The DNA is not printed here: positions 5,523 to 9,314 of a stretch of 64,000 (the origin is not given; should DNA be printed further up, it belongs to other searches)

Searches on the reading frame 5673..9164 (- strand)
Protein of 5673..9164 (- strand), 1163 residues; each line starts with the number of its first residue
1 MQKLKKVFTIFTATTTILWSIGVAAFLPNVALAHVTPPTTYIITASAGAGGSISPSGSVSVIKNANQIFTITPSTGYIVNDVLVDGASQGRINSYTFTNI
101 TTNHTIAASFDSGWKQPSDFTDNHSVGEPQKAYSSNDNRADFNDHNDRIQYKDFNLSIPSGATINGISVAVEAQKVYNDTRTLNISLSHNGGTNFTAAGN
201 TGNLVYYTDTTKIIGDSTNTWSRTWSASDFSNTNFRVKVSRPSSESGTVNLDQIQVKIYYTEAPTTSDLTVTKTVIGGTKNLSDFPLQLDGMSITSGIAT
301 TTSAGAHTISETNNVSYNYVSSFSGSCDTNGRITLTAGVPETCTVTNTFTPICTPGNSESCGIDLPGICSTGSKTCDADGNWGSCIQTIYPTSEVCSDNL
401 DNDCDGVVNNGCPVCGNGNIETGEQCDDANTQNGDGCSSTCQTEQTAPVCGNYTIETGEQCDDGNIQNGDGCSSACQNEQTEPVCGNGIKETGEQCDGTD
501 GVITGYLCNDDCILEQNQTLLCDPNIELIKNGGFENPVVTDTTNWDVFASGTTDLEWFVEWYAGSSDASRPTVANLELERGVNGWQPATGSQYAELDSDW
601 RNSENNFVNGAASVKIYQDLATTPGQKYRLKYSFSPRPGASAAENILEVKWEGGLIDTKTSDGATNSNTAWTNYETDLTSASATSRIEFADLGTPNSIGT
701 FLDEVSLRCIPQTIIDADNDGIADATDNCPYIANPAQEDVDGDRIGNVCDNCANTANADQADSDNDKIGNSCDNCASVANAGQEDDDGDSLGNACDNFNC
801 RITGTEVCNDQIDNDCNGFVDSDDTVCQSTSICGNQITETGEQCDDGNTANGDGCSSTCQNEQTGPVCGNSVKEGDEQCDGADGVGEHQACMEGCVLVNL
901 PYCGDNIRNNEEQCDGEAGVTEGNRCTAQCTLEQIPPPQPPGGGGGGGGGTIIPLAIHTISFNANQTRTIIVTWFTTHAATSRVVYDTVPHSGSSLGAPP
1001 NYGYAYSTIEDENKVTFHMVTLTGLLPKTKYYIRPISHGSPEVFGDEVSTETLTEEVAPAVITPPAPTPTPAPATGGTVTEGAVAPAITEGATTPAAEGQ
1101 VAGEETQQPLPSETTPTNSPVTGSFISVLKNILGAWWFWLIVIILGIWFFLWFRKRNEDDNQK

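Call 72: search_protein_families(library=pfam, proteins=[window:5673-9164:-], max_evalue=0.0001)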
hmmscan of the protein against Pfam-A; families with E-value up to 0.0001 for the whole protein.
window:5673-9164:- (1163 aa): 3 families
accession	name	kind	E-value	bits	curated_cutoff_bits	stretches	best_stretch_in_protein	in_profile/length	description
PF13948.11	DUF4215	-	5.2e-09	36.7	27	1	448-477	19-47/47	Domain of unknown function (DUF4215)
PF02412.23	TSP_3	-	1.1e-07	31.9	25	1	716-737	15-36/36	Thrombospondin type 3 repeat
PF16656.11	Pur_ac_phosph_N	-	2e-07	31.9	30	1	959-1044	5-85/93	Purple acid Phosphatase, N-terminal domain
